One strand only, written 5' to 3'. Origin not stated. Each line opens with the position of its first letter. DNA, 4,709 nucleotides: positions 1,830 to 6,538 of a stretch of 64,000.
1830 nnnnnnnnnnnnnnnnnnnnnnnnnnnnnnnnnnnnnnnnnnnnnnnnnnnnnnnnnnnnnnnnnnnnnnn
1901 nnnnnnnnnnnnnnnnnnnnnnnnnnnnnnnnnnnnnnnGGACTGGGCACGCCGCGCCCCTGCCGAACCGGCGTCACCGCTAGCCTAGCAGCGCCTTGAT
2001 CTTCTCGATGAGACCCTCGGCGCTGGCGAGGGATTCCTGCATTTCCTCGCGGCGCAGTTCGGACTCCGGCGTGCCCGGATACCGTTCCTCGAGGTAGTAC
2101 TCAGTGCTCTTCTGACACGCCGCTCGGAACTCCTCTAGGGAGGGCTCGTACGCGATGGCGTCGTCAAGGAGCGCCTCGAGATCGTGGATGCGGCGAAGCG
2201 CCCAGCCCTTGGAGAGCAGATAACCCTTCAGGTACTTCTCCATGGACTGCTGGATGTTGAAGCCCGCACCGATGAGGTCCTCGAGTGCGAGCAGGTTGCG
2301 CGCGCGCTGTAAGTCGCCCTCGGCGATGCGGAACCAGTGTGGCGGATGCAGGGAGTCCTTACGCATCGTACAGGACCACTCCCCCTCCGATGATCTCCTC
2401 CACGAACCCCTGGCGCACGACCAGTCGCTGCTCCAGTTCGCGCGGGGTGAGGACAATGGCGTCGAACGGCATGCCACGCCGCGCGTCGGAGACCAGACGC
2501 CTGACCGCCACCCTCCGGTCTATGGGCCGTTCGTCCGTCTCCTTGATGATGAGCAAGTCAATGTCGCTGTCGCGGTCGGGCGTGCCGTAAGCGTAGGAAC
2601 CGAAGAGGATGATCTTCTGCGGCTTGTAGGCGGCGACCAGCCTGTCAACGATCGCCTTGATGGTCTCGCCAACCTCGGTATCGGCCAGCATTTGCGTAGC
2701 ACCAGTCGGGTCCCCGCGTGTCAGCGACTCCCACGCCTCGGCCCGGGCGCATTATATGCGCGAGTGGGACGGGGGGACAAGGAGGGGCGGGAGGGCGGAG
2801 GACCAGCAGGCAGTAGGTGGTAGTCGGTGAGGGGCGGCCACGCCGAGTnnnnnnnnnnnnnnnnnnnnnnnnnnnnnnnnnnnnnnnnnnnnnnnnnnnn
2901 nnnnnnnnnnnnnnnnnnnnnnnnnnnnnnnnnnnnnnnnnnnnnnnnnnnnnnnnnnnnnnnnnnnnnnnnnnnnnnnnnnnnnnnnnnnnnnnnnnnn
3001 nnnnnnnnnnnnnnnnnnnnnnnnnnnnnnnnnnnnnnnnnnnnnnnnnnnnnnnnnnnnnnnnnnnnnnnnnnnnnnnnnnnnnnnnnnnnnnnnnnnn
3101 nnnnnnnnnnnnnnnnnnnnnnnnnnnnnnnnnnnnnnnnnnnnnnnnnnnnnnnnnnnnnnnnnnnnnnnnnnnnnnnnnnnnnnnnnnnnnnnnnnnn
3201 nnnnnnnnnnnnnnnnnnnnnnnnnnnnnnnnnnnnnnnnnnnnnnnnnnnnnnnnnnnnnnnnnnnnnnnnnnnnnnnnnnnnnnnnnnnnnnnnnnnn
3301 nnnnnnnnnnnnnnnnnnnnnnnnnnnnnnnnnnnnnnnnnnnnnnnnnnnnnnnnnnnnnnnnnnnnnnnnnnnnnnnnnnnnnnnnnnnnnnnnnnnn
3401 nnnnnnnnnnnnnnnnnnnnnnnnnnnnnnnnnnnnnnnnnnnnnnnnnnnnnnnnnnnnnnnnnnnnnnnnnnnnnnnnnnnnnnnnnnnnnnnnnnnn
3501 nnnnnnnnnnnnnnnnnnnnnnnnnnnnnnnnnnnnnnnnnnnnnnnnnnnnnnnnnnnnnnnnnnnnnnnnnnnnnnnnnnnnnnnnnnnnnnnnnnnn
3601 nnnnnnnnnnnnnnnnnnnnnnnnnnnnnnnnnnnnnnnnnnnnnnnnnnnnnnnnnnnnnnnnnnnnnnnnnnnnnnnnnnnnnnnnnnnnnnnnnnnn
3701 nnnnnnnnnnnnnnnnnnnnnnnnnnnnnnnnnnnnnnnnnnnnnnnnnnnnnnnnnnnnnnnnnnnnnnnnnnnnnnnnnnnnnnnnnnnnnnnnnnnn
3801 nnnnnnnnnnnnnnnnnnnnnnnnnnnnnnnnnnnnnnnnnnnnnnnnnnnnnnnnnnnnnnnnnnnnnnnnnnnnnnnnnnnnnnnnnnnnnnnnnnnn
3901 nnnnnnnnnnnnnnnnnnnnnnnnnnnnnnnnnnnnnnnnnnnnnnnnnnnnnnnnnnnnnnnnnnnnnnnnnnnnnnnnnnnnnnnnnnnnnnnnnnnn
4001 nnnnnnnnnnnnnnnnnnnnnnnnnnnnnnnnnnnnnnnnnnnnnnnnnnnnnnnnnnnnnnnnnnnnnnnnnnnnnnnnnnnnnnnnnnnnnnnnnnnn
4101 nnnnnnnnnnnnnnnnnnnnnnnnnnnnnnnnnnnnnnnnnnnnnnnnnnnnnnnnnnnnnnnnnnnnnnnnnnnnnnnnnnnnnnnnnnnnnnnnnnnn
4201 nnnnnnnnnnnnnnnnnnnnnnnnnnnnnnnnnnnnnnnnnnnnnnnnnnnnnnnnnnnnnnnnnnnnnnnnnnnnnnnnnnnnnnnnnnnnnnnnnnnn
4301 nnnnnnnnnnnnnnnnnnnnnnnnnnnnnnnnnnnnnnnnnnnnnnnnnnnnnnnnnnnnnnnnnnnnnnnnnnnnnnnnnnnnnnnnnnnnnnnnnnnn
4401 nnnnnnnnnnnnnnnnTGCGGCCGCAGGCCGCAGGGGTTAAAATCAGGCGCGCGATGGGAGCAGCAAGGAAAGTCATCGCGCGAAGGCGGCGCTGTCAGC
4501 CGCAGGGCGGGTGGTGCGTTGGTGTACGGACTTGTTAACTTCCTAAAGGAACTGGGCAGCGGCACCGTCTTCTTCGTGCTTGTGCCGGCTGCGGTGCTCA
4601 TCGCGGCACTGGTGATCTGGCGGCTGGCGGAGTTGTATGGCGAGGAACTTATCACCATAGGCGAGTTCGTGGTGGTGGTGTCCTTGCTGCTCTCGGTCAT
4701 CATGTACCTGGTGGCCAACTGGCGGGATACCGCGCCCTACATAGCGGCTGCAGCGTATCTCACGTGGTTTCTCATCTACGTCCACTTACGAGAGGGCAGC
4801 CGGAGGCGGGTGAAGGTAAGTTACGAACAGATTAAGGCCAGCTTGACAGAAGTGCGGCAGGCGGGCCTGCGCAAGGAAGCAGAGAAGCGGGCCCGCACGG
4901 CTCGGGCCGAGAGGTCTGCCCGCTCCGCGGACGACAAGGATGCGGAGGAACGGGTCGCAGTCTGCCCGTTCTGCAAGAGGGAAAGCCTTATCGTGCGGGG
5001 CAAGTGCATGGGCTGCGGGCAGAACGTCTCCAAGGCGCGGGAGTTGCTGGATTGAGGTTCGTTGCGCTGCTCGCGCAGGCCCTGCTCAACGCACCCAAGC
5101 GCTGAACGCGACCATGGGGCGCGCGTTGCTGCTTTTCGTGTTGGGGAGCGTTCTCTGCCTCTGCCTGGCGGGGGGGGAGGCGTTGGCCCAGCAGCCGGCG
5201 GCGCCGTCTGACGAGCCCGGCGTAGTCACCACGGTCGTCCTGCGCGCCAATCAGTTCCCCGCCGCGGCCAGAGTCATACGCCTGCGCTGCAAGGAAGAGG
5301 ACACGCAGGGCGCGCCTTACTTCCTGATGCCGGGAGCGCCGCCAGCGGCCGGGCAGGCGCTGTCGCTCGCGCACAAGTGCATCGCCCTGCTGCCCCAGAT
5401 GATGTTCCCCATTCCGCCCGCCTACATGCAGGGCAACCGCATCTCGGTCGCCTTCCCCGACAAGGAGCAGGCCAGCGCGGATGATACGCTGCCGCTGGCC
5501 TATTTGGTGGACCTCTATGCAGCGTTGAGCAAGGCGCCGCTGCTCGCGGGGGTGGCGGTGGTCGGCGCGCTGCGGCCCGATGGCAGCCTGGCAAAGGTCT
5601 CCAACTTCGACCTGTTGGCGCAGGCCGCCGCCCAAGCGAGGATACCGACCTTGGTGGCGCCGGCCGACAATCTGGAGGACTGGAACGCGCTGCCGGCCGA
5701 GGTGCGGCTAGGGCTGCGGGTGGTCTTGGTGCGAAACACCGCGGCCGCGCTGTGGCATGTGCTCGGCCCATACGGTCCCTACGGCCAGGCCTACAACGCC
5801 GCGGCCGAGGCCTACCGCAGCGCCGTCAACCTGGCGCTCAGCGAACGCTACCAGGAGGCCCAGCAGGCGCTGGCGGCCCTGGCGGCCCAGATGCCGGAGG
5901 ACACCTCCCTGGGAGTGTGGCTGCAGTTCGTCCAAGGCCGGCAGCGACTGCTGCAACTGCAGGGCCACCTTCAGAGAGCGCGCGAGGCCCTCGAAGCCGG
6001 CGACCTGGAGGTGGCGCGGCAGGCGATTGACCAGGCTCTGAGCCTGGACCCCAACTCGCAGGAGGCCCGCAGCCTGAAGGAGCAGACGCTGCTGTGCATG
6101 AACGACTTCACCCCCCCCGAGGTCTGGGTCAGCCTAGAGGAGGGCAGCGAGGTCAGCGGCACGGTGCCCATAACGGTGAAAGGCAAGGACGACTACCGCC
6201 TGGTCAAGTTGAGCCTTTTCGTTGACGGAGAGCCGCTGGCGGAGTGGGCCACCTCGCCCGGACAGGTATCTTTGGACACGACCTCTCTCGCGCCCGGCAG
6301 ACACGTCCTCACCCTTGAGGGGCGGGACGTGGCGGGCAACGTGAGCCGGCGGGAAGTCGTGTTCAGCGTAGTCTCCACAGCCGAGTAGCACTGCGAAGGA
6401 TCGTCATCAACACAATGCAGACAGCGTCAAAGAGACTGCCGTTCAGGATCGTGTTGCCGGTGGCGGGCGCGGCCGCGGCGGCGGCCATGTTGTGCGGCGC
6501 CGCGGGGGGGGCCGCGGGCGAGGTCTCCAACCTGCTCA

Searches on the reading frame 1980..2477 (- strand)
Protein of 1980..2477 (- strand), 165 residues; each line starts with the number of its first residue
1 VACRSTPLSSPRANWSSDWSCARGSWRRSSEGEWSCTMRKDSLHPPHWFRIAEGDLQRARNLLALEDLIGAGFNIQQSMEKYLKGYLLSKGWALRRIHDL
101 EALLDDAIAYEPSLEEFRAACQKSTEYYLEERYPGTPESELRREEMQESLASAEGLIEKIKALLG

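Call 56: search_protein_families(library=pfam, proteins=[window:1980-2477:-], max_evalue=0.0001)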
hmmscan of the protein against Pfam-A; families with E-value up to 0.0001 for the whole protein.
window:1980-2477:- (165 aa): 1 family
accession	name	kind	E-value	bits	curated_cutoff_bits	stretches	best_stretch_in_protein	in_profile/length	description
PF05168.19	HEPN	-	1.4e-23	83.7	22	1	47-161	3-115/117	HEPN domain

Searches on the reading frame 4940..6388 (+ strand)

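Call 56: search_protein_families(library=pfam, proteins=[window:4940-6388:+], max_evalue=0.0001)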
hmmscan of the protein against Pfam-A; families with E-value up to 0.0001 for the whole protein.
window:4940-6388:+ (482 aa): 2 families
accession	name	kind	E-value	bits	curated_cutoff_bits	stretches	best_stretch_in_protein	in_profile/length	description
PF17957.7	Big_7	-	1.2e-06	29.5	24.1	1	398-458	7-69/70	Bacterial Ig domain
PF23914.1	TPR_CcmH_CycH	-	6.3e-05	23.3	42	0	348-389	58-99/158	Cytochrome c-type biogenesis protein H TPR domain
